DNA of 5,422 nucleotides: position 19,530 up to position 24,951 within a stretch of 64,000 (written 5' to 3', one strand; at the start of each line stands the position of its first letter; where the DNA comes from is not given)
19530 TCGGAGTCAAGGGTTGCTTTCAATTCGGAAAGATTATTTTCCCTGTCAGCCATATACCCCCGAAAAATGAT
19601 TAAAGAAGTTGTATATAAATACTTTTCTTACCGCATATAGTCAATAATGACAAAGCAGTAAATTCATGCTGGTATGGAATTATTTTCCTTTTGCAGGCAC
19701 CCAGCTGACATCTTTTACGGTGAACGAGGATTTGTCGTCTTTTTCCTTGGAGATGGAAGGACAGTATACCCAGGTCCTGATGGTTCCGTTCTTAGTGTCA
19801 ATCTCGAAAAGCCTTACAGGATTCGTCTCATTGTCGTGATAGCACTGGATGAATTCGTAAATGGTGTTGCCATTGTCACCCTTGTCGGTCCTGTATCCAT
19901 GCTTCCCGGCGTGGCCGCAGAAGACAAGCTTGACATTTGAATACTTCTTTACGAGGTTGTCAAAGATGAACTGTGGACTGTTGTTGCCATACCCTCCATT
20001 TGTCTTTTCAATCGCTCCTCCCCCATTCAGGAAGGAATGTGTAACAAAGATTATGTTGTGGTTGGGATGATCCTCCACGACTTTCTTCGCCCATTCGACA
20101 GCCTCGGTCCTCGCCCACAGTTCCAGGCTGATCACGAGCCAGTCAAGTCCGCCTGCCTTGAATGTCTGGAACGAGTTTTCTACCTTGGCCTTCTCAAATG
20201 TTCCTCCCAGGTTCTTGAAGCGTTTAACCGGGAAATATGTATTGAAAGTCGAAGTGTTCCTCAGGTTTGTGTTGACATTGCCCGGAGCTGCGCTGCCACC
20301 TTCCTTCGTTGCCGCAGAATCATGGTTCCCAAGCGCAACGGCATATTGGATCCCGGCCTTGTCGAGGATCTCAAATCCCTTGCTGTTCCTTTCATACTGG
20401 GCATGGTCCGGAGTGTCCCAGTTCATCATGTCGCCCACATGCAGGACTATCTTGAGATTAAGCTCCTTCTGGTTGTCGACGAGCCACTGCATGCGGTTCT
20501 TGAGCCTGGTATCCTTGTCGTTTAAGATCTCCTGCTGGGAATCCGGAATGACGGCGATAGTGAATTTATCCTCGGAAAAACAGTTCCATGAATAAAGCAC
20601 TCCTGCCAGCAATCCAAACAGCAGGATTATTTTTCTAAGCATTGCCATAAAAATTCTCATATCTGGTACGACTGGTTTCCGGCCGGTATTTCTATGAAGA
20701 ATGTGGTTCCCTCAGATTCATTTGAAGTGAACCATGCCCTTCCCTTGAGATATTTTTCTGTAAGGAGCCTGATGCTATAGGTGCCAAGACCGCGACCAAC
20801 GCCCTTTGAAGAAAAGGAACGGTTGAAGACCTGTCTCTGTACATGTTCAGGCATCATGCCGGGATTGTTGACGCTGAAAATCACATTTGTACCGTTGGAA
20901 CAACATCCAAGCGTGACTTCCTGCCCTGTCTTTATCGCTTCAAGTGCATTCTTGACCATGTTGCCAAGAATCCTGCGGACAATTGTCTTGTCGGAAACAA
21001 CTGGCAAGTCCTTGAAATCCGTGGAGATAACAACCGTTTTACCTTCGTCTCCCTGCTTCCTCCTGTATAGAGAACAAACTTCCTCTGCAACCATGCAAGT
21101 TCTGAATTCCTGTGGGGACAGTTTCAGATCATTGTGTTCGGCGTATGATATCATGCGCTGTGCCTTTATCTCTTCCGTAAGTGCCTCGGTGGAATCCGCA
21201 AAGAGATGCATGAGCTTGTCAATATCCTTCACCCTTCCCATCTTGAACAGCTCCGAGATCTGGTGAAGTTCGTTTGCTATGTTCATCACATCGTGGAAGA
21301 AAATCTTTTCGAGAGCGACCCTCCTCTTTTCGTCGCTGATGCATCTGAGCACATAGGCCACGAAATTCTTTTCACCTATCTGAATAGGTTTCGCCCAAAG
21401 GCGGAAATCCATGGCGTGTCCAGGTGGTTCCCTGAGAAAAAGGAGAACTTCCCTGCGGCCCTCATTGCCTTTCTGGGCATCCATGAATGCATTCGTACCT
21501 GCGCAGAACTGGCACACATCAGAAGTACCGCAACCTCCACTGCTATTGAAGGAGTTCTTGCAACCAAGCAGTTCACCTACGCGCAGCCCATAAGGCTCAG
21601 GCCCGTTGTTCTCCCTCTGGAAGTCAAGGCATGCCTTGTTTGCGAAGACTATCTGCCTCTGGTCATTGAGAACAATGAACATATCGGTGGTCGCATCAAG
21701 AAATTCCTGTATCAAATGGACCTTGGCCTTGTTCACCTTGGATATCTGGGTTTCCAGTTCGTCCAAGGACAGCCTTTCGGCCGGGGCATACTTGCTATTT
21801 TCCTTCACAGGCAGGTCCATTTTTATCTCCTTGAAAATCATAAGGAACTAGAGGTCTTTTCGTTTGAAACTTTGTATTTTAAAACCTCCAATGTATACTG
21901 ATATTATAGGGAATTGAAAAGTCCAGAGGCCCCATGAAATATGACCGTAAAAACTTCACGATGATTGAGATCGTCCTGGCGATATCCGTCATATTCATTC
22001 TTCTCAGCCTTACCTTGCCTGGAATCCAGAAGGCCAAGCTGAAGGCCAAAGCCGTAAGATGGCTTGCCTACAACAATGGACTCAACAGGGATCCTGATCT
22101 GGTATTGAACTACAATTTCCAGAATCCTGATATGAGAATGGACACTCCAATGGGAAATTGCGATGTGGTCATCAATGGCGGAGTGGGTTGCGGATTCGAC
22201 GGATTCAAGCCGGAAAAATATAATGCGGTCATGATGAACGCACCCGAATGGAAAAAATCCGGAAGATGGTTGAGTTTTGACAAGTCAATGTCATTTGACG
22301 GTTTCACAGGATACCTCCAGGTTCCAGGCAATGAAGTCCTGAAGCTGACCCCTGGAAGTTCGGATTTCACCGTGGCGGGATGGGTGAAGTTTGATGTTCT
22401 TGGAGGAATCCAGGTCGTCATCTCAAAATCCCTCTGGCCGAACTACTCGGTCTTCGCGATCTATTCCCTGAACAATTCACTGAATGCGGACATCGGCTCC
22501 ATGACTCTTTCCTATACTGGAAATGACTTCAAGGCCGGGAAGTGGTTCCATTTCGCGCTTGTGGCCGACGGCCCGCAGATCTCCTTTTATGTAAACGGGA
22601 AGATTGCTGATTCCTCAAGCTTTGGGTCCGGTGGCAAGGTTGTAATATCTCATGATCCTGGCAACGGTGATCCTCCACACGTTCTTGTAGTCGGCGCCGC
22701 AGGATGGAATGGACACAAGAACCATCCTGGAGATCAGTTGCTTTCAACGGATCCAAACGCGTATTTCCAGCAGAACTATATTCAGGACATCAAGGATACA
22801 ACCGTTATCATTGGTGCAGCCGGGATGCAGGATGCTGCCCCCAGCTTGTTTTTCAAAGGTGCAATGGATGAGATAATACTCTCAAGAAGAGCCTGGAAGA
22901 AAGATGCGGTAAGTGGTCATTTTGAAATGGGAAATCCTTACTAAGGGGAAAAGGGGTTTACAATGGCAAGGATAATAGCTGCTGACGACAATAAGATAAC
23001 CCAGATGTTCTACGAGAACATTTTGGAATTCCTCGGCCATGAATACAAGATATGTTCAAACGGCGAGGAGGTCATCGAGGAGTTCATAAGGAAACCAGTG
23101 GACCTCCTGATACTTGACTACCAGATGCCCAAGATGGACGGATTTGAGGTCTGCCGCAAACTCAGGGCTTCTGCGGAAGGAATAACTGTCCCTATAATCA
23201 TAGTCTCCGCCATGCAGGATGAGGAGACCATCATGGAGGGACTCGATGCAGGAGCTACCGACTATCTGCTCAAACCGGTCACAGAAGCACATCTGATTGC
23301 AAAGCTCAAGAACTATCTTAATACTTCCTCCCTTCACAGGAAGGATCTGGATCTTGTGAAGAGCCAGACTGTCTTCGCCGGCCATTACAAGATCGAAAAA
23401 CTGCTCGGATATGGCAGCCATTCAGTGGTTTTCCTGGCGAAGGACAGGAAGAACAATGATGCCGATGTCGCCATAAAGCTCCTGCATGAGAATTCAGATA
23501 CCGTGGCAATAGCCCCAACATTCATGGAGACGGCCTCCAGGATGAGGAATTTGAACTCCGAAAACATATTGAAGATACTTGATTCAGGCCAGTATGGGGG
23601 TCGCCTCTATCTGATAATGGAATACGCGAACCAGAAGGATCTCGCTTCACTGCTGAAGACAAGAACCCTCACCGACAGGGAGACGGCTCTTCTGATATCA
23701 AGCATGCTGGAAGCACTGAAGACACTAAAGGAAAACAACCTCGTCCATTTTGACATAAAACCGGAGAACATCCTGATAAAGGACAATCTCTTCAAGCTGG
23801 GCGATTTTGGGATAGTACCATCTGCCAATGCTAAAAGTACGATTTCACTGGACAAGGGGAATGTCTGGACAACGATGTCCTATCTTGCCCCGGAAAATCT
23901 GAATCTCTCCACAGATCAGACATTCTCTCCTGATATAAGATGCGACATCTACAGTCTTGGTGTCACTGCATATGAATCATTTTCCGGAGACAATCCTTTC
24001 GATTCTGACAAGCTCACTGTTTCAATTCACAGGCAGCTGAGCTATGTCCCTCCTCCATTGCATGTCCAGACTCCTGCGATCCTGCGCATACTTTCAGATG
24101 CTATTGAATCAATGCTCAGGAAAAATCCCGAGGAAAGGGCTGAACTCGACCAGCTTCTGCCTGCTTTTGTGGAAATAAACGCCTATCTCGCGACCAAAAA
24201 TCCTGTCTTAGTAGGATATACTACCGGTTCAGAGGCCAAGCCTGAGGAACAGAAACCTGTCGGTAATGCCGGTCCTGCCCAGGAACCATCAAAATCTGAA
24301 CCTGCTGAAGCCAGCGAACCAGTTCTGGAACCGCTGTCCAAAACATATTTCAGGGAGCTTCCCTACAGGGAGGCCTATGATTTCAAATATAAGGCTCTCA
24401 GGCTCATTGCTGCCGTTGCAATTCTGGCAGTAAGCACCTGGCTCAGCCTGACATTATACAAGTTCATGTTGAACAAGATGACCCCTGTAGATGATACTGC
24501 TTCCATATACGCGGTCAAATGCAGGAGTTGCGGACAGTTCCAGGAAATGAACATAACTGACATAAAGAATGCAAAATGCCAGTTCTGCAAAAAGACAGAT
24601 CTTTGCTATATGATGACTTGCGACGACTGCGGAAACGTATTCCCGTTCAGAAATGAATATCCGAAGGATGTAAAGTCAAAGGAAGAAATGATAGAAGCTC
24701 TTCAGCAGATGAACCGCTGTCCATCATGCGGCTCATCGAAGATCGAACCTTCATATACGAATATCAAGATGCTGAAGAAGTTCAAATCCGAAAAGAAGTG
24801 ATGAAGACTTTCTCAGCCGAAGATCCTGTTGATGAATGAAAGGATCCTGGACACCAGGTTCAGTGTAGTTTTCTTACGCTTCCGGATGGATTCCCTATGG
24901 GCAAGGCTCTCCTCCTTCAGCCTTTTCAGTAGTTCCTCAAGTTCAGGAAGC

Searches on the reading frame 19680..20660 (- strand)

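Call 69: search_protein_families(library=pfam, proteins=[window:19680-20660:-], max_evalue=0.00001)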
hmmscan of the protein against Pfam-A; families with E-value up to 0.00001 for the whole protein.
window:19680-20660:- (326 aa): 1 family
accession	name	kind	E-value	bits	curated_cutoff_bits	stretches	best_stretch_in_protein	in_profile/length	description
PF00149.33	Metallophos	-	6.4e-10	40.2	21.5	1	34-250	2-187/191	Calcineurin-like phosphoesterase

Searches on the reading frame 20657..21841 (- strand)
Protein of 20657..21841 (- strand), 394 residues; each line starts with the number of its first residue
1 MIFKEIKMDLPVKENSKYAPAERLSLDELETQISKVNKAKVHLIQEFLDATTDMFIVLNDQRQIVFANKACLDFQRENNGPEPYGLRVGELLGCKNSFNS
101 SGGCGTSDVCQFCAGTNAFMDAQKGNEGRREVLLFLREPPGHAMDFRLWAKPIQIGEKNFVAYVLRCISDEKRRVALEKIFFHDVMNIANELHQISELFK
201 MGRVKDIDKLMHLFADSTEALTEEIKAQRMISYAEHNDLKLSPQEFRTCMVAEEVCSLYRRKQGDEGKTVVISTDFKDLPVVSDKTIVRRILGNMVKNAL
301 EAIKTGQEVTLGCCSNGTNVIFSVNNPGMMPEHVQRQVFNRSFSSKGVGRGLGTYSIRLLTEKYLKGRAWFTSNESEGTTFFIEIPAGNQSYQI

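Call 69: search_protein_families(library=pfam, proteins=[window:20657-21841:-], max_evalue=0.00001)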
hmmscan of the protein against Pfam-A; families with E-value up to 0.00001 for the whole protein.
window:20657-21841:- (394 aa): 2 families
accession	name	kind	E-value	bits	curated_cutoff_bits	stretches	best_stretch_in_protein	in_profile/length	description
PF02518.31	HATPase_c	-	3.7e-13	50.3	26.4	1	284-387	2-109/111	Histidine kinase-, DNA gyrase B-, and HSP90-like ATPase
PF14501.12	HATPase_c_5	-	5.5e-07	29.9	22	1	289-375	7-92/102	GHKL domain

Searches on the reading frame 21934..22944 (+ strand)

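Call 69: search_protein_families(library=pfam, proteins=[window:21934-22944:+], max_evalue=0.00001)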
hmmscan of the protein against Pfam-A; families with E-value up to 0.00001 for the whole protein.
window:21934-22944:+ (336 aa): 1 family
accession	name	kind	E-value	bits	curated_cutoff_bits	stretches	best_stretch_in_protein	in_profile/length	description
PF13385.13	Laminin_G_3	-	5.2e-12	46.6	27.6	1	124-233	3-110/151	Concanavalin A-like lectin/glucanases superfamily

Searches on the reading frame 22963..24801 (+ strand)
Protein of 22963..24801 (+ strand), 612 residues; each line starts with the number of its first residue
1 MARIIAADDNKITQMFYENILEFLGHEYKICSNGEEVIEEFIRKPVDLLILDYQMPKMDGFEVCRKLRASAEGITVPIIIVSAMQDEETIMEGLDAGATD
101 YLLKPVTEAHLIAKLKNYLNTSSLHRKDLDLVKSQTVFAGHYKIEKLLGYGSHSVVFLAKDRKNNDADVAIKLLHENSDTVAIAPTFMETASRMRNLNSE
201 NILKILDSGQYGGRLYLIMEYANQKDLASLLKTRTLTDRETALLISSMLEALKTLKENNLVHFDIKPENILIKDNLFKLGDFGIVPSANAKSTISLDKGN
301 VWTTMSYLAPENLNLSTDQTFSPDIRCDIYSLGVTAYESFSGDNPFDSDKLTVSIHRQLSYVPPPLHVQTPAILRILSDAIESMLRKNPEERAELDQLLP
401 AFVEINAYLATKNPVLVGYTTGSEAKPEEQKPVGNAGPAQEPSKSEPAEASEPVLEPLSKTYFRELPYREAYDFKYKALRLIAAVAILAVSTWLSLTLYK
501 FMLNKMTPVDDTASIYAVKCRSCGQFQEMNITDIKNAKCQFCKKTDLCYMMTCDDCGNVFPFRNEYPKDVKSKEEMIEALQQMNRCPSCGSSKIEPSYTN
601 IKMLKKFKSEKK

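Call 69: search_protein_families(library=pfam, proteins=[window:22963-24801:+], max_evalue=0.00001)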
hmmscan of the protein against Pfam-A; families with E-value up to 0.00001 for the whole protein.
window:22963-24801:+ (612 aa): 3 families
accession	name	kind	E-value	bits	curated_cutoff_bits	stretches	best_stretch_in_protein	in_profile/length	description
PF00069.31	Pkinase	-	1.9e-42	145.9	31.7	1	142-399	1-258/263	Protein kinase domain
PF07714.23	PK_Tyr_Ser-Thr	-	3e-29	102.5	23.1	1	143-399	2-255/258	Protein tyrosine and serine/threonine kinase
PF00072.30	Response_reg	-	2.4e-25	89.3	30.2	1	4-115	1-110/111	Response regulator receiver domain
